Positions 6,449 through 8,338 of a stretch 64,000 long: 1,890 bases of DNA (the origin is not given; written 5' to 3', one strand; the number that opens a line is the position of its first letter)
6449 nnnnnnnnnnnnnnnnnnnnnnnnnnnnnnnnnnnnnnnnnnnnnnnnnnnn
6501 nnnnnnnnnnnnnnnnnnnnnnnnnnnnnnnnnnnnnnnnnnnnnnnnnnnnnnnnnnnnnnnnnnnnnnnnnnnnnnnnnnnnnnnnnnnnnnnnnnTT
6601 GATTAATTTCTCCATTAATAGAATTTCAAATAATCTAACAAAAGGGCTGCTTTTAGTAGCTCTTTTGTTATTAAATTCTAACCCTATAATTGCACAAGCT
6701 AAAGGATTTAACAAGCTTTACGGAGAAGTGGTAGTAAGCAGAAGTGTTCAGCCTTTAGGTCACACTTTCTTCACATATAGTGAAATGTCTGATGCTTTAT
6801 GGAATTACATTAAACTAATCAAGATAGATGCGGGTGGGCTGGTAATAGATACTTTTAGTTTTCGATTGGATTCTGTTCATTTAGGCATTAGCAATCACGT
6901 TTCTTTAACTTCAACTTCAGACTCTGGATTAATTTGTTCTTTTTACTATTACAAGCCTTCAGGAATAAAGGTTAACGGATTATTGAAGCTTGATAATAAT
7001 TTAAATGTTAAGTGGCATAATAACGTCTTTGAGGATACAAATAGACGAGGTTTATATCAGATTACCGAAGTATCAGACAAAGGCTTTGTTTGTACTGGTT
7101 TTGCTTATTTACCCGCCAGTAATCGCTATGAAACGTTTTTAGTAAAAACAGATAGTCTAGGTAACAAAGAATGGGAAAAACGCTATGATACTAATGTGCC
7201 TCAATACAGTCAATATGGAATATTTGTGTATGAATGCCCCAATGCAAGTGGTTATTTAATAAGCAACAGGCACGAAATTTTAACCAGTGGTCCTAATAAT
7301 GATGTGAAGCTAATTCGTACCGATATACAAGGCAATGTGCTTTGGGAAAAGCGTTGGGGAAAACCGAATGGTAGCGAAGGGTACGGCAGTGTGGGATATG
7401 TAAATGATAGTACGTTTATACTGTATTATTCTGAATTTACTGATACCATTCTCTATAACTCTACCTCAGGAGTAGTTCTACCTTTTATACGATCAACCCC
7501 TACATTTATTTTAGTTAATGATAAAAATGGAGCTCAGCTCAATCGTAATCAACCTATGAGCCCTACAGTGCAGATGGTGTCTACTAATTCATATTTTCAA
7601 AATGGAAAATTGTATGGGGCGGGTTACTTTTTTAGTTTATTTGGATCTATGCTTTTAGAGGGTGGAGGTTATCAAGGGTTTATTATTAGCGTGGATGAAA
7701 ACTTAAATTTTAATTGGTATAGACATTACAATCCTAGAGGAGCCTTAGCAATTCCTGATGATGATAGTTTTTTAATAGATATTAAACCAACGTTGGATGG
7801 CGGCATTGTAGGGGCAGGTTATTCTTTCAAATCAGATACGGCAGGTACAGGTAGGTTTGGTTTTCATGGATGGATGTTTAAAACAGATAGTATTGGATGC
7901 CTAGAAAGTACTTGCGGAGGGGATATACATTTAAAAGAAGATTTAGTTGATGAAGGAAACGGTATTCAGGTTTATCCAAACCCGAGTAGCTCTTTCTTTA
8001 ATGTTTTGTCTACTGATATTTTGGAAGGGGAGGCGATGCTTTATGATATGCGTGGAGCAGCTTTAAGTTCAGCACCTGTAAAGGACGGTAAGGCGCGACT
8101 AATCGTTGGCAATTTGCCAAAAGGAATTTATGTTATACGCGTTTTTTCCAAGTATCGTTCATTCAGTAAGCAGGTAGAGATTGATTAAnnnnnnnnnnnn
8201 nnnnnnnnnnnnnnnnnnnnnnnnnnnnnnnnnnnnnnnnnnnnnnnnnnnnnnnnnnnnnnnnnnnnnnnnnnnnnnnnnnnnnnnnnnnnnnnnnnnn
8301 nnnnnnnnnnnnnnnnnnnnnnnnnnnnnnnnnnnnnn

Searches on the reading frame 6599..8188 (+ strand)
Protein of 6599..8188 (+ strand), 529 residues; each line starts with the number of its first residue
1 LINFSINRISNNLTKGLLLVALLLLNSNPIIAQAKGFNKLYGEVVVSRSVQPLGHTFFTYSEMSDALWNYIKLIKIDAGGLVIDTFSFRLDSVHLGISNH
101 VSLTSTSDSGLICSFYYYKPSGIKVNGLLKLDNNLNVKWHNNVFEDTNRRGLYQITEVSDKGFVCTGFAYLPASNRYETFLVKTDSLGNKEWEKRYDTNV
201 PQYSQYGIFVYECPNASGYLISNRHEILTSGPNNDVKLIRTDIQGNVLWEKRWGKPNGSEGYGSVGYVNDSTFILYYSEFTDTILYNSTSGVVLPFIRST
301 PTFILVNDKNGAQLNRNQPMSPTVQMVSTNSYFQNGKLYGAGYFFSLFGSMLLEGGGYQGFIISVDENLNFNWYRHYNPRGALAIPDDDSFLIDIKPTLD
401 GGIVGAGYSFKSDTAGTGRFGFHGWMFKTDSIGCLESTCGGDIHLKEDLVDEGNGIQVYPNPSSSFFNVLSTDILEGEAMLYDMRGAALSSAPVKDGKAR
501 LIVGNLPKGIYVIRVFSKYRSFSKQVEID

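Call 30: search_protein_families(library=pfam, proteins=[window:6599-8188:+], max_evalue=1)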
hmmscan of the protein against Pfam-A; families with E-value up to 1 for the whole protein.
window:6599-8188:+ (529 aa): 1 family
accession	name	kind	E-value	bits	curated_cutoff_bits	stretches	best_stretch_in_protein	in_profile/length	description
PF18962.6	Por_Secre_tail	-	9.4e-08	32.7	27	1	458-525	1-72/75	Secretion system C-terminal sorting domain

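Call 31: search_protein_families(library=padloc, proteins=[window:6599-8188:+], max_evalue=0.001)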
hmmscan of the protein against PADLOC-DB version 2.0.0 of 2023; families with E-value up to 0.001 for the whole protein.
window:6599-8188:+ (529 aa): 0 families
